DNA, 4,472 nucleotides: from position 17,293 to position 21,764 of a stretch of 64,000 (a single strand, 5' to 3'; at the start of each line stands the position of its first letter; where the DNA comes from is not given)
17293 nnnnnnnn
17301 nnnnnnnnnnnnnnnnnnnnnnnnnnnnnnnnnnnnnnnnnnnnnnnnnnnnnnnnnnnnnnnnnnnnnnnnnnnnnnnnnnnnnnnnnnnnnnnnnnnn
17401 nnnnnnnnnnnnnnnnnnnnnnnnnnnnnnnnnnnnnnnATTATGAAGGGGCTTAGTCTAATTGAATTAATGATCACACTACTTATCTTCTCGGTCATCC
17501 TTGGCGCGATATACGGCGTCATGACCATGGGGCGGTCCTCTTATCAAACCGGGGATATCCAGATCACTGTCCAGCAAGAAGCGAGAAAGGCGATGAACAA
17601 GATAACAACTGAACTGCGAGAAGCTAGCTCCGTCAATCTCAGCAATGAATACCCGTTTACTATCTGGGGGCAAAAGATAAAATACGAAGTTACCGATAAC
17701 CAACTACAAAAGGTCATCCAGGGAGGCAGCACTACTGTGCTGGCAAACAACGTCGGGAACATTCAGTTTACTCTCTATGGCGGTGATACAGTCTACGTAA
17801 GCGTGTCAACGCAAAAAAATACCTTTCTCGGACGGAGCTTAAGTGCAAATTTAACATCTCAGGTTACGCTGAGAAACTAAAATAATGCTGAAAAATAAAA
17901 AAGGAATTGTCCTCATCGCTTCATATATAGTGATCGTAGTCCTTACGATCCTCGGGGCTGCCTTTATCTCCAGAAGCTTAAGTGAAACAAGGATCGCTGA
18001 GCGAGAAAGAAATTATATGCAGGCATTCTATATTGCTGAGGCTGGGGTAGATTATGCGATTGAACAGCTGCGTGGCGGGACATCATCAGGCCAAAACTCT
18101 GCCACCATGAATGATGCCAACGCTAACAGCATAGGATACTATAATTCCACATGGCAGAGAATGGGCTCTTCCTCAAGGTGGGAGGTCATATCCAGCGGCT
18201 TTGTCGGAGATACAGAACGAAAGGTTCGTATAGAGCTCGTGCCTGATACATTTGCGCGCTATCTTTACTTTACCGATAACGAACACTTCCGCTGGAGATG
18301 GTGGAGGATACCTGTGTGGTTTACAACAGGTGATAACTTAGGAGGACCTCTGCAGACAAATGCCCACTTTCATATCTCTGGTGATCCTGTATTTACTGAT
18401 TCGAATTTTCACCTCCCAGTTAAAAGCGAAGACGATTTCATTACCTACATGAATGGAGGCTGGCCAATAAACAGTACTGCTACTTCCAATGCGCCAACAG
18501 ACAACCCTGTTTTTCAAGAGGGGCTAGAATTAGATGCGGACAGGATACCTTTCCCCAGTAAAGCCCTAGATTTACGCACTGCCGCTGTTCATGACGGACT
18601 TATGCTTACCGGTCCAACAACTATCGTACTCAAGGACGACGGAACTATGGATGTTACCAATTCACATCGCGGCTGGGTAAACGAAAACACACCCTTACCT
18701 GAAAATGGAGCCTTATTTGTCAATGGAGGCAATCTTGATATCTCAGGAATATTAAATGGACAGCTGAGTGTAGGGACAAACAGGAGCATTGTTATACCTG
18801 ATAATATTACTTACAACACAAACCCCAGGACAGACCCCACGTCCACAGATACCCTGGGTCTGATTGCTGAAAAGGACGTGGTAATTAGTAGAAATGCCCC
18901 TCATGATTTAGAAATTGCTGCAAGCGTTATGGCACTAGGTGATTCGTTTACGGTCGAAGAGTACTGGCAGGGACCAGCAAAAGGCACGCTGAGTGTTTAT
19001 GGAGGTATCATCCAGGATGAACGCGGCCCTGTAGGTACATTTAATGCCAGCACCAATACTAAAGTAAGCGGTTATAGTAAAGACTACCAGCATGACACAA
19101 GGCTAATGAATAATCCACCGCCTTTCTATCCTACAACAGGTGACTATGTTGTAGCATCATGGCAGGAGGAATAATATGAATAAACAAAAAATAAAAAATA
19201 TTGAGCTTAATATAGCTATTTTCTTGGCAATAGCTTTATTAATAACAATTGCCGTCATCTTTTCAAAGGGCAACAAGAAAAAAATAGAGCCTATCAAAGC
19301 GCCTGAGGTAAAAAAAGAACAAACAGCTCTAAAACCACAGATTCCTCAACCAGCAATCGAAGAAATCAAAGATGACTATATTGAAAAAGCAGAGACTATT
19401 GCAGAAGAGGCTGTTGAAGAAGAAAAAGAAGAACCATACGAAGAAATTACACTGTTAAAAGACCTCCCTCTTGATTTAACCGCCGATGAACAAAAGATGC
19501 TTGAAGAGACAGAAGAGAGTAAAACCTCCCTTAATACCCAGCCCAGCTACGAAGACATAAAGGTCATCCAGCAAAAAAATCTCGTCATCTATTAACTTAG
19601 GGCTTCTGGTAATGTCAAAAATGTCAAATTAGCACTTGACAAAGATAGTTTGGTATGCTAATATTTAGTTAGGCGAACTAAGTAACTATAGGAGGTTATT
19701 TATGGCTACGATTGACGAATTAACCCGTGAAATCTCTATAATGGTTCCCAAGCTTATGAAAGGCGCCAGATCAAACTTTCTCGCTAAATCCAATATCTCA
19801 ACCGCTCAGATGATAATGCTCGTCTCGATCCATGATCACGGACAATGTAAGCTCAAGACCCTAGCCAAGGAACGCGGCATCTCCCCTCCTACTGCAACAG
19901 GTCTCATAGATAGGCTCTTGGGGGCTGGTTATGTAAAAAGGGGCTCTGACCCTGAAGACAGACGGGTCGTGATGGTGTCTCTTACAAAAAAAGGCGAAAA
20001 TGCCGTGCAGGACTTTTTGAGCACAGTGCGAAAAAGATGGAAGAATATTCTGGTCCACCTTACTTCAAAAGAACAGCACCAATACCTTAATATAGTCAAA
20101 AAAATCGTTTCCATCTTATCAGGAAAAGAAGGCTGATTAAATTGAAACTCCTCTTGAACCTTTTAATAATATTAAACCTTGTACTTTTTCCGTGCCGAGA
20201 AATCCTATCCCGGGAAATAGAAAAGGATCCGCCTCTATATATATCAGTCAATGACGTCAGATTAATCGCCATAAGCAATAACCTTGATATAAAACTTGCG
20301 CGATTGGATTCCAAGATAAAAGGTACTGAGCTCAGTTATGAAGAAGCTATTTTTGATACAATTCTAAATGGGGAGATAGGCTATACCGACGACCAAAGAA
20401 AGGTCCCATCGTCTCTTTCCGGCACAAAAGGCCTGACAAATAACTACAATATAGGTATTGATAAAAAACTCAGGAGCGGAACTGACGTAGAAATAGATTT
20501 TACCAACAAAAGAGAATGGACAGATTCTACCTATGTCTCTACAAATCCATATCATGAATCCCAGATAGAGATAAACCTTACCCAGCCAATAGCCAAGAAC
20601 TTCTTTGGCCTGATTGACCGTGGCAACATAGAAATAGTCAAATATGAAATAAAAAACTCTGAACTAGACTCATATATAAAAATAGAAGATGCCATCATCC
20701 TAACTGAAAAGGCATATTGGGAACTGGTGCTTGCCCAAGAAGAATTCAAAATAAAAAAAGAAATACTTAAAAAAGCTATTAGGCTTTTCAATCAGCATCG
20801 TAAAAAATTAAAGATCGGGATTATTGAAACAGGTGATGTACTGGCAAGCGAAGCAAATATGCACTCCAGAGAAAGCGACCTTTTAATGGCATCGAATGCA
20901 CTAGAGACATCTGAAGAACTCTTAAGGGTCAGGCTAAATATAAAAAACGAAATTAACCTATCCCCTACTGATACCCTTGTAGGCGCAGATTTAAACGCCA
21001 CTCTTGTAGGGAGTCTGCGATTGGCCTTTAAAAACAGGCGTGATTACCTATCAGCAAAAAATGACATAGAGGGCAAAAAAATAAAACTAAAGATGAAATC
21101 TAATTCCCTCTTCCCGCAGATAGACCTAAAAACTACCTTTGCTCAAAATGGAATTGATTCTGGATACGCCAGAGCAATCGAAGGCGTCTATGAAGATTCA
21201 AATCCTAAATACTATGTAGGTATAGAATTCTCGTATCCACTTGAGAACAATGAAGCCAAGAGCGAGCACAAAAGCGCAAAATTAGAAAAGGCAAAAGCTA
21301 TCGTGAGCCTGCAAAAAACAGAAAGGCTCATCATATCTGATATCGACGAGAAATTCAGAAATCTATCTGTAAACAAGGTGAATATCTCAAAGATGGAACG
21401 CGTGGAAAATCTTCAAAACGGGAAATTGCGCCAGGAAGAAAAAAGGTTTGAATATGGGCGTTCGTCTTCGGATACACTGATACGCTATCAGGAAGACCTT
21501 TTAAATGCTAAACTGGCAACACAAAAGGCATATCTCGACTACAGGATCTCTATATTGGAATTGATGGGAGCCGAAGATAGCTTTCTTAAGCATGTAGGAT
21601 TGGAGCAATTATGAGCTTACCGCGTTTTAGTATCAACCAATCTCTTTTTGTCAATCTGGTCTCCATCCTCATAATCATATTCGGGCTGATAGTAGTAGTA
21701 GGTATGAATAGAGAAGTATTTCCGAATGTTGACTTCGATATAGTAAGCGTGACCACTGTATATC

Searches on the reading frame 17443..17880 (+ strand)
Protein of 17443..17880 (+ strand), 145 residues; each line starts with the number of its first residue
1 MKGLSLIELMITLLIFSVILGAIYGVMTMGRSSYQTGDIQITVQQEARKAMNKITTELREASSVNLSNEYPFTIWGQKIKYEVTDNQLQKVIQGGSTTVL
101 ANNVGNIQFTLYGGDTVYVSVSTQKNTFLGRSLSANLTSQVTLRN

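Call 15: search_protein_families(library=pfam, proteins=[window:17443-17880:+], max_evalue=0.01)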
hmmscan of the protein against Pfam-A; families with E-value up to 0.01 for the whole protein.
window:17443-17880:+ (145 aa): 2 families
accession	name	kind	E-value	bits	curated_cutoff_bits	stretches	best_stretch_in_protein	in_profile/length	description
PF07963.17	N_methyl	-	1.2e-05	25.1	21.2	1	2-24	5-27/27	Prokaryotic N-terminal methylation motif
PF15980.10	ComGF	-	0.00057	20.6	27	1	48-125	18-96/100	Putative Competence protein ComGF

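Call 16: search_protein_families(library=ncbifam, proteins=[window:17443-17880:+], max_evalue=0.01)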
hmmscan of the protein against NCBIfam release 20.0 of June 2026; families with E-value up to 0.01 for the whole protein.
window:17443-17880:+ (145 aa): 6 families
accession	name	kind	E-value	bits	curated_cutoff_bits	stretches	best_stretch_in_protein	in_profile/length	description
NF041002.1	pilin_ComGF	equivalog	6.3e-08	32.9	80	1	2-126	2-129/139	competence type IV pilus minor pilin ComGF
TIGR02532.1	IV_pilin_GFxxxE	domain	2.6e-05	23.8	16.3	1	2-24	2-24/24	prepilin-type N-terminal cleavage/methylation domain-containing protein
TIGR02599.1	TIGR02599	subfamily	3.6e-05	23.2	256.5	1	4-73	2-70/361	Verru_Chthon cassette protein C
NF041013.1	T4P_ComGE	equivalog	0.00012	22.1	49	1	2-61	4-64/83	competence type IV pilus minor pilin ComGE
NF007848.0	PRK10557.1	equivalog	0.0049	16.2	120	1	2-61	11-70/192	prepilin peptidase-dependent protein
TIGR02523.1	type_IV_pilV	equivalog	0.0054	17.2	52.2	1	2-71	2-73/139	type IV pilus modification protein PilV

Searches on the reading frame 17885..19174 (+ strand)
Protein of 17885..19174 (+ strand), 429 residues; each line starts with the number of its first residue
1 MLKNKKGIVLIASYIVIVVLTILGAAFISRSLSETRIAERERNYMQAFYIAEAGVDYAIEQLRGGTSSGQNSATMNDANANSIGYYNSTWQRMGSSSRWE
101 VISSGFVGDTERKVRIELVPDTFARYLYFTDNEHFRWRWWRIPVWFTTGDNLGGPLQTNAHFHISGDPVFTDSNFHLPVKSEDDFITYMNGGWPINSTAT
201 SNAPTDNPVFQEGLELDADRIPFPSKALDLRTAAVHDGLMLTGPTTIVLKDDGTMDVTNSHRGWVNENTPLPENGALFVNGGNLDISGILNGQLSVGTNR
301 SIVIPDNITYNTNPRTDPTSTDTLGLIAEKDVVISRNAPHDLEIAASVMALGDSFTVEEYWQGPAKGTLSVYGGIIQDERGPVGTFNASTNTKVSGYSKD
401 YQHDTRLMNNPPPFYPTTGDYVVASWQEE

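Call 15: search_protein_families(library=pfam, proteins=[window:17885-19174:+], max_evalue=0.01)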
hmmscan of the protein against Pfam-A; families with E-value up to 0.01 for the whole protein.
window:17885-19174:+ (429 aa): 2 families
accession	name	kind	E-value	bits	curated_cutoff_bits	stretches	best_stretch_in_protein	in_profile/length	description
PF14341.11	PilX_N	-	1.1e-07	32.1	25.5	1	6-55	1-50/51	PilX N-terminal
PF16241.10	DUF4900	-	0.0062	17.3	29.4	0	115-171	28-81/89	Domain of unknown function (DUF4900)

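Call 16: search_protein_families(library=ncbifam, proteins=[window:17885-19174:+], max_evalue=0.01)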
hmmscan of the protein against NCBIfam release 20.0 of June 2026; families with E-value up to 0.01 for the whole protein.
window:17885-19174:+ (429 aa): 2 families
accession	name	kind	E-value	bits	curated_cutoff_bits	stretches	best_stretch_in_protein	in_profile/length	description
TIGR02600.1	Verru_Chthon_A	subfamily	0.00025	19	332.3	1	7-72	1-66/1296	Verru_Chthon cassette protein A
NF037980.1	T2SS_GspK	equivalog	0.00066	19.3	130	1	6-67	2-63/307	type II secretion system minor pseudopilin GspK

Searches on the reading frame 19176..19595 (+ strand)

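Call 15: search_protein_families(library=pfam, proteins=[window:19176-19595:+], max_evalue=0.01)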
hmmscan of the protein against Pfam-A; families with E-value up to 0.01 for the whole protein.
window:19176-19595:+ (139 aa): 0 families

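Call 16: search_protein_families(library=ncbifam, proteins=[window:19176-19595:+], max_evalue=0.01)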
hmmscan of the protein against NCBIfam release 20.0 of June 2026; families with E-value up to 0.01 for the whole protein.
window:19176-19595:+ (139 aa): 0 families

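Call 85: search_protein_families(library=ncbifam, proteins=[window:19176-19595:+], max_evalue=0.05)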
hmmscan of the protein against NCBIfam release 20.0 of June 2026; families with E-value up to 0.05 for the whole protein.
window:19176-19595:+ (139 aa): 1 family
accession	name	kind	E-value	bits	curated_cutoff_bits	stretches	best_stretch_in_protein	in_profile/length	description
TIGR04313.1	aro_clust_Mycop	subfamily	0.014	15.1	40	1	1-133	1-130/296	aromatic motif membrane protein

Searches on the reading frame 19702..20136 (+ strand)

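Call 15: search_protein_families(library=pfam, proteins=[window:19702-20136:+], max_evalue=0.01)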
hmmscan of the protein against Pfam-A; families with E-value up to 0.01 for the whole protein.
window:19702-20136:+ (144 aa): 8 families
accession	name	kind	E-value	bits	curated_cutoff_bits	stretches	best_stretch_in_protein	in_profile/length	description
PF01047.28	MarR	-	4e-15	55.9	24.6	1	33-90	2-59/59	MarR family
PF12802.13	MarR_2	-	2.6e-11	43.9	27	1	31-88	2-60/61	MarR family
PF22381.2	Staph_reg_Sar_Rot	-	9.1e-07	29.3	27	1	27-104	7-84/85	Transcriptional regulator SarA/Rot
PF13463.12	HTH_27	-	8.6e-05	23.2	22.2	1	67-98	37-68/68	Winged helix DNA-binding domain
PF01325.25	Fe_dep_repress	-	0.0026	18.4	26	1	45-79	19-53/60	Iron dependent repressor, N-terminal DNA binding domain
PF13601.12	HTH_34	-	0.0042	17.6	27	0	69-111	35-78/80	Winged helix DNA-binding domain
PF13412.12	HTH_24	-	0.0042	17.1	21.9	0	43-79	12-48/48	Winged helix-turn-helix DNA-binding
PF02082.26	Rrf2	-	0.0085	16.7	30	0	29-79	4-54/132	Iron-dependent Transcriptional regulator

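Call 16: search_protein_families(library=ncbifam, proteins=[window:19702-20136:+], max_evalue=0.01)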
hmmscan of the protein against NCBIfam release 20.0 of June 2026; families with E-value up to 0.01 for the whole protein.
window:19702-20136:+ (144 aa): 18 families
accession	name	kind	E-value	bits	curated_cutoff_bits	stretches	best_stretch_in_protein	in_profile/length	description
NF045593.1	bilirub_TF_BilQ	equivalog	2.3e-15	56.5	125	1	26-137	22-133/135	bilirubin utilization transcriptional regulator BilQ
NF052438.1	TransRegRv0880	equivalog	9.2e-13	48.2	220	1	6-138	7-138/143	Rv0880 family HTH-type transcriptional regulator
TIGR02337.1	HpaR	equivalog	2.7e-12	46.7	121.2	1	26-133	20-127/130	homoprotocatechuate degradation operon regulator HpaR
NF008565.1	PRK11512.1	equivalog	7.4e-10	39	240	1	19-136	25-143/144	multiple antibiotic resistance transcriptional regulator MarR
NF008122.0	PRK10870.1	equivalog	4.8e-09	36.2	157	1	7-139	29-162/176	transcriptional repressor MprA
NF041230.1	BagL_FevM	exception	2.4e-08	34.1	230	1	32-132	38-138/145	MarR family transcriptional regulator BagL/FevM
NF050133.1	TransRegFabT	equivalog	2.7e-08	34.2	200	1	30-122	25-117/138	fatty acid biosynthesis transcriptional regulator FabT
NF002926.0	PRK03573.1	equivalog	7.7e-08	32.4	120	1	35-135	32-133/144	transcriptional regulator SlyA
NF053777.1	Saro0803TransReg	equivalog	2.8e-07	30.3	200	1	30-135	33-138/140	Saro_0803 family transcriptional regulator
NF052638.1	TransRegOhrRVib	equivalog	1e-06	28.5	200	1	26-135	29-136/141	transcriptional regulator OhrR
TIGR01889.1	Staph_reg_Sar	paralog_domain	1.1e-06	28.9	62.6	1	35-111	26-106/109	staphylococcal accessory regulator family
NF053814.1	teico_TcaR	equivalog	1e-05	25.6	170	1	7-135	15-141/151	MarR family transcriptional regulator TcaR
TIGR04472.1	reg_rSAM_mob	hypoth_equivalog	0.00011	22.3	240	1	33-136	30-133/141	radical SAM mobile pair system MarR family transcriptional regulator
NF047395.1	TransRegLtdR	equivalog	0.00018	21.3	250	1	68-117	85-133/166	transcriptional regulator LdtR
TIGR01884.1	cas_HTH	subfamily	0.00057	19.3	60.2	1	29-87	137-194/202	CRISPR-associated CARF protein Csa3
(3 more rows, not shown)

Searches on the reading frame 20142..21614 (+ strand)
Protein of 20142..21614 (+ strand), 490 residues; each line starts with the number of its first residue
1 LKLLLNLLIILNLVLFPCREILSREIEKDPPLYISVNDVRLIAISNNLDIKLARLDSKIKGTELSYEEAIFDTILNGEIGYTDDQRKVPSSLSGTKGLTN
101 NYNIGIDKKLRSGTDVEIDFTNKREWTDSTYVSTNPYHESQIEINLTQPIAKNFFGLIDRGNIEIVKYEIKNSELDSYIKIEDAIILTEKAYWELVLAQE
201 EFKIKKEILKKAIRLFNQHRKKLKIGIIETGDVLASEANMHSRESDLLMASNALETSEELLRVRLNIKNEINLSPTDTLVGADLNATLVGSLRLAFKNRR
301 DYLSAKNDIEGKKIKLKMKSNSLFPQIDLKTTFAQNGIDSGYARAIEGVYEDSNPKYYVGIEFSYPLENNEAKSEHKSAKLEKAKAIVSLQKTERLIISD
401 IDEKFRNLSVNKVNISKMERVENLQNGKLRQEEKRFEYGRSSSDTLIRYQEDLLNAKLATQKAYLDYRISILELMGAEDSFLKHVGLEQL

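Call 15: search_protein_families(library=pfam, proteins=[window:20142-21614:+], max_evalue=0.01)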
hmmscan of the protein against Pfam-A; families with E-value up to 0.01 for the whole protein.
window:20142-21614:+ (490 aa): 1 family
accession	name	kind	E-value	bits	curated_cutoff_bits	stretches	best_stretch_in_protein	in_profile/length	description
PF02321.23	OEP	-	4.5e-34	118.3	22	2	292-475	5-183/187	Outer membrane efflux protein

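Call 16: search_protein_families(library=ncbifam, proteins=[window:20142-21614:+], max_evalue=0.01)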
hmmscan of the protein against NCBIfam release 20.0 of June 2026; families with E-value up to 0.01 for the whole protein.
window:20142-21614:+ (490 aa): 3 families
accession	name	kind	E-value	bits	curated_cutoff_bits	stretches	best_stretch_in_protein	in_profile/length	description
TIGR01844.1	type_I_sec_TolC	subfamily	9.3e-17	61.1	225.15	1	121-477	49-396/414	TolC family outer membrane protein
NF007002.0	PRK09465.1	equivalog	4.3e-10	38.7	495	1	170-477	114-422/460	outer membrane channel protein TolC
TIGR01845.1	outer_NodT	subfamily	1.7e-07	30.4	210.05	1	190-459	173-438/460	efflux transporter outer membrane subunit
